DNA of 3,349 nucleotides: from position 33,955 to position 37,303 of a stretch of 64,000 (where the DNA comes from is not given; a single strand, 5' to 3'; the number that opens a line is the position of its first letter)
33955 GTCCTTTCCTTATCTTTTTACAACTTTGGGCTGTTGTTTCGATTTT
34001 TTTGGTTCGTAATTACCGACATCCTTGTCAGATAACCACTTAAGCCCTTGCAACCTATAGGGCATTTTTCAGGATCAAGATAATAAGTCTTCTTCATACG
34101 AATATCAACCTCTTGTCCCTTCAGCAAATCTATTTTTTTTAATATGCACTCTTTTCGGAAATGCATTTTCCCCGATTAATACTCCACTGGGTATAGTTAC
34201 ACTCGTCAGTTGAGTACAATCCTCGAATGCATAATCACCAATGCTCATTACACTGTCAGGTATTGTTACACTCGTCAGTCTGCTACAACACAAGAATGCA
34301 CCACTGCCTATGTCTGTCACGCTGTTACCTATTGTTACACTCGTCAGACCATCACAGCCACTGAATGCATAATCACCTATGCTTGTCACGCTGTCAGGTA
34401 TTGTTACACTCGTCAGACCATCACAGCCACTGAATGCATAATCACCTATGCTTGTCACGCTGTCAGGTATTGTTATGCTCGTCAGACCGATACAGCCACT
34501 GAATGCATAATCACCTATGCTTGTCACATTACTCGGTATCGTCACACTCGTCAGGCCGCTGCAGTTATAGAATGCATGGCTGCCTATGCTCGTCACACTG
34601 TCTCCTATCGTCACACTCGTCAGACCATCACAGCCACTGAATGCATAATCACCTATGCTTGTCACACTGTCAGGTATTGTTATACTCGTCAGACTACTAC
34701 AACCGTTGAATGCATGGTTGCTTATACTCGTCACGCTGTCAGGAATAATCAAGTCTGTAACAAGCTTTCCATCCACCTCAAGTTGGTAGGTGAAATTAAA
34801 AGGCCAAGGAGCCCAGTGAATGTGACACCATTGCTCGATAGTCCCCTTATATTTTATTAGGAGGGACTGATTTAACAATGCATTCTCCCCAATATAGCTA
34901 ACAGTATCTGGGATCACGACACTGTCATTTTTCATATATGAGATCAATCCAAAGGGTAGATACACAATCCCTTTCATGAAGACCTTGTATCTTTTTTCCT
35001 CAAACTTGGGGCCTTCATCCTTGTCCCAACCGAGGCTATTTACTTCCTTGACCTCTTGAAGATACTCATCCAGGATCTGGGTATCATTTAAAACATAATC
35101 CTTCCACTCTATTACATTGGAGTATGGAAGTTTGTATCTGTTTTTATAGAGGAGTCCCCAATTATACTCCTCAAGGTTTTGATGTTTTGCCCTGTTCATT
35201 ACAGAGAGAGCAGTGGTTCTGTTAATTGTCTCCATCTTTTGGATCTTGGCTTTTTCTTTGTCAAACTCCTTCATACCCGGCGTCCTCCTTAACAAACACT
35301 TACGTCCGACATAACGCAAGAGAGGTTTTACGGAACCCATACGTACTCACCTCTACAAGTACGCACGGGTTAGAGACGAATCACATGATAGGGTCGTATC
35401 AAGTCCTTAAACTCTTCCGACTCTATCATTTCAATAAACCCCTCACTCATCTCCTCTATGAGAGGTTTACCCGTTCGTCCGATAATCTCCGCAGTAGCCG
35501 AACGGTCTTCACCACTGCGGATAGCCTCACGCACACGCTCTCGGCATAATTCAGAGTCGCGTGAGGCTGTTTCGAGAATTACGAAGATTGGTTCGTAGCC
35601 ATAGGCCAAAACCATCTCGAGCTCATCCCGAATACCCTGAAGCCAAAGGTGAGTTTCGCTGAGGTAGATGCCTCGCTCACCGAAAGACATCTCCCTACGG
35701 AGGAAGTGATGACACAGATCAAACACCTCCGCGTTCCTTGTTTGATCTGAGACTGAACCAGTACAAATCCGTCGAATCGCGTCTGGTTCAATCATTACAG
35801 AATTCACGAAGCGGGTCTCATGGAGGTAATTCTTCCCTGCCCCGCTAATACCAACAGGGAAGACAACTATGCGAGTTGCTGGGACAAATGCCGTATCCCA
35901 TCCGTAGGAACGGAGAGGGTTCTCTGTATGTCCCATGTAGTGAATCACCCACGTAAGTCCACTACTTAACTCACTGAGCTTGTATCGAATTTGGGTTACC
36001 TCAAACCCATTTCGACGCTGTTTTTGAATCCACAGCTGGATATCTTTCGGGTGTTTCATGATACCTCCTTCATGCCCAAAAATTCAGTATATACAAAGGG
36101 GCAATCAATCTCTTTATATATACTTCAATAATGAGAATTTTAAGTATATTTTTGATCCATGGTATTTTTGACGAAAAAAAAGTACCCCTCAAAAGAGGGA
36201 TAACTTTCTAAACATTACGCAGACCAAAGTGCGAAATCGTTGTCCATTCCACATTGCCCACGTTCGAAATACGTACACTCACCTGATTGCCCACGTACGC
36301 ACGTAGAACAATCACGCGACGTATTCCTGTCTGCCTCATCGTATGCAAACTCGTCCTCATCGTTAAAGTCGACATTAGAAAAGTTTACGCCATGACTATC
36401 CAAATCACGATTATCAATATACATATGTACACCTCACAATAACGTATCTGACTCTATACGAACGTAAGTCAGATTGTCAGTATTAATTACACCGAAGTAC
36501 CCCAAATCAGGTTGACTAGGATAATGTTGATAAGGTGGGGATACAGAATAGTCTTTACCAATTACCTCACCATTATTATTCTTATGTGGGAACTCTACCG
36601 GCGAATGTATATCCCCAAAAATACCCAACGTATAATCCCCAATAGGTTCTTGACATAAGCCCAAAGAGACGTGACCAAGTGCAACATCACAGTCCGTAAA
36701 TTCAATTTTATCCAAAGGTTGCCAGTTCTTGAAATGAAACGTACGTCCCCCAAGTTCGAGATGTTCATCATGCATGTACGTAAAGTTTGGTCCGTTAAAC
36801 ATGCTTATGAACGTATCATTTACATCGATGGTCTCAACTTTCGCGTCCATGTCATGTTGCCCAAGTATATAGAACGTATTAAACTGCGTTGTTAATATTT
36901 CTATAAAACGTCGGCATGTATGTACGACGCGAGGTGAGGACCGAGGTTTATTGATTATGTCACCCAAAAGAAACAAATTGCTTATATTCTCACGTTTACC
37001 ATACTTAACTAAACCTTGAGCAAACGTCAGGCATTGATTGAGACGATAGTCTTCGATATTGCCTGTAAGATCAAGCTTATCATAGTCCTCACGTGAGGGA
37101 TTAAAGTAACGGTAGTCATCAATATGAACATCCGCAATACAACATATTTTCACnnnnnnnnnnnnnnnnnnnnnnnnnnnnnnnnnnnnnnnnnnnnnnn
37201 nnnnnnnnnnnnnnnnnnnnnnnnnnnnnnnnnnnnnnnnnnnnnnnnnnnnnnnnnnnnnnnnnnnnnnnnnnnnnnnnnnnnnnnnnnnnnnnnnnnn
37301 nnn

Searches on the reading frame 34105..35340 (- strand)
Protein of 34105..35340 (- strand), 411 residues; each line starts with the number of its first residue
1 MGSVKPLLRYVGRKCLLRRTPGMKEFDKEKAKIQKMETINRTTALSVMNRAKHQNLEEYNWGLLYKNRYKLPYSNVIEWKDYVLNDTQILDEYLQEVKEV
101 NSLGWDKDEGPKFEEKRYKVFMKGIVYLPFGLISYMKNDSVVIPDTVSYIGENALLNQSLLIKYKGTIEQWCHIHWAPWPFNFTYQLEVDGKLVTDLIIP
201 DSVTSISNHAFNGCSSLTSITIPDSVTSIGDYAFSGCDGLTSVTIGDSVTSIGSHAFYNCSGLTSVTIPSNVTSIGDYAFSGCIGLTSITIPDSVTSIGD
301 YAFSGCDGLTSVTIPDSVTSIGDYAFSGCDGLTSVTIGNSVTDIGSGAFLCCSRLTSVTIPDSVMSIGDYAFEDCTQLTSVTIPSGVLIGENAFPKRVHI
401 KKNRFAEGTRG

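Call 85: search_protein_families(library=phrogs, proteins=[window:34105-35340:-], max_evalue=0.001)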
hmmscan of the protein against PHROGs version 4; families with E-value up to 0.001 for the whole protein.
window:34105-35340:- (411 aa): 4 families
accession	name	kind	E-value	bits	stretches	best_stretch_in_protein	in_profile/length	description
phrog_18805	-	unknown function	9.4e-67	226.8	4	260-359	308-404/457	-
phrog_35892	-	unknown function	5.8e-49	167.6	2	248-394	541-688/1181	-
phrog_9915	-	unknown function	6.5e-09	34.6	2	209-311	1441-1544/1813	-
phrog_18412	-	head and packaging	0.00024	21.7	0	200-262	103-165/229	minor head protein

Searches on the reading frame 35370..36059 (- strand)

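Call 13: search_protein_families(library=pfam, proteins=[window:35370-36059:-], max_evalue=0.1)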
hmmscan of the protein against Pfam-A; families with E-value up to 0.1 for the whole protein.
window:35370-36059:- (229 aa): 1 family
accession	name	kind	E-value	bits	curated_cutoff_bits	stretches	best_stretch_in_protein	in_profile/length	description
PF13671.12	AAA_33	-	0.013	16.2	27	1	65-187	1-126/143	AAA domain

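Call 85: search_protein_families(library=phrogs, proteins=[window:35370-36059:-], max_evalue=0.001)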
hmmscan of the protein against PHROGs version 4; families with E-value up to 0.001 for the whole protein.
window:35370-36059:- (229 aa): 0 families

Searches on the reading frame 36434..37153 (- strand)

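Call 13: search_protein_families(library=pfam, proteins=[window:36434-37153:-], max_evalue=0.1)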
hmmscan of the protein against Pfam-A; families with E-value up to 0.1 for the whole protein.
window:36434-37153:- (239 aa): 0 families

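Call 85: search_protein_families(library=phrogs, proteins=[window:36434-37153:-], max_evalue=0.001)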
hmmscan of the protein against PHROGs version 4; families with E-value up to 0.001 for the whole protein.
window:36434-37153:- (239 aa): 1 family
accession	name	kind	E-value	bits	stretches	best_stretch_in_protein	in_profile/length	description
phrog_1649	-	other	1.9e-05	24.5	1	1-132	36-134/308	metallo-phosphoesterase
